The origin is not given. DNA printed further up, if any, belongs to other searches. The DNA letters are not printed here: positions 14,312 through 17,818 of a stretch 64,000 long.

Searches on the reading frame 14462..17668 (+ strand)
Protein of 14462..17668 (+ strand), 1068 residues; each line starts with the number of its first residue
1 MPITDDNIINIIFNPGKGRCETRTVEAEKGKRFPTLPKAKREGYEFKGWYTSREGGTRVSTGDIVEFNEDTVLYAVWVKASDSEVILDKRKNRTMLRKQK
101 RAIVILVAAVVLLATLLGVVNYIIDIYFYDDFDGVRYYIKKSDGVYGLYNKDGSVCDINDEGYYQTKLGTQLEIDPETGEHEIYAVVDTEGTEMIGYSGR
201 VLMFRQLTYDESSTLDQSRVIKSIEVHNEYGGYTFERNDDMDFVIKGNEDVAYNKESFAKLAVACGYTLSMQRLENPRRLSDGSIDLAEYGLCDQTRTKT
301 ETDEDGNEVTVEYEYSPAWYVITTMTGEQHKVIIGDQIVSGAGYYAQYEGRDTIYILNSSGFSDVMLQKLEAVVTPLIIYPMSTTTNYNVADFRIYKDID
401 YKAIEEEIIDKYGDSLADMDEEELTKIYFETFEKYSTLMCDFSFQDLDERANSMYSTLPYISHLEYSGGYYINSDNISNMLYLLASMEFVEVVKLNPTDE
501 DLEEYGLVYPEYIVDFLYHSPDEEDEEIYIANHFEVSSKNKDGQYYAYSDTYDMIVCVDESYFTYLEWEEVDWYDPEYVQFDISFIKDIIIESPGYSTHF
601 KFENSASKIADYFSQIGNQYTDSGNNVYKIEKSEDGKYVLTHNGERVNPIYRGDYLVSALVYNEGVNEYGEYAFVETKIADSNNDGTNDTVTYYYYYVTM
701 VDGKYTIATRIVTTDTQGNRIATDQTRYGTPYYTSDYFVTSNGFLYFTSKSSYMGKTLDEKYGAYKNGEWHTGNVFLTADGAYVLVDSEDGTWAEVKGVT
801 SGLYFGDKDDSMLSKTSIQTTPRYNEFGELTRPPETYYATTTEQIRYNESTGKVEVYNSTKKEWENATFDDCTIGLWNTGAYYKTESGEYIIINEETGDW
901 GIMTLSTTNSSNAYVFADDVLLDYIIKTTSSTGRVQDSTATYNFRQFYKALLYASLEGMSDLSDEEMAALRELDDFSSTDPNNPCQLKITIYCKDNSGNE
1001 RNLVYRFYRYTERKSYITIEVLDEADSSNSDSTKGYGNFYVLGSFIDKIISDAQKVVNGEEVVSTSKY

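Call 63: search_protein_families(library=pfam, proteins=[window:14462-17668:+])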
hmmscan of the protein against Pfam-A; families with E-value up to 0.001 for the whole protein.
window:14462-17668:+ (1068 aa): 2 families
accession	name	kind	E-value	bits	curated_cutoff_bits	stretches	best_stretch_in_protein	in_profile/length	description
PF14238.11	DUF4340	-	3.3e-18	67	25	2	469-621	8-138/183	Domain of unknown function (DUF4340)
PF09479.16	Flg_new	-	9.7e-11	42.1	27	1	11-76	3-65/65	Listeria-Bacteroides repeat domain (List_Bact_rpt)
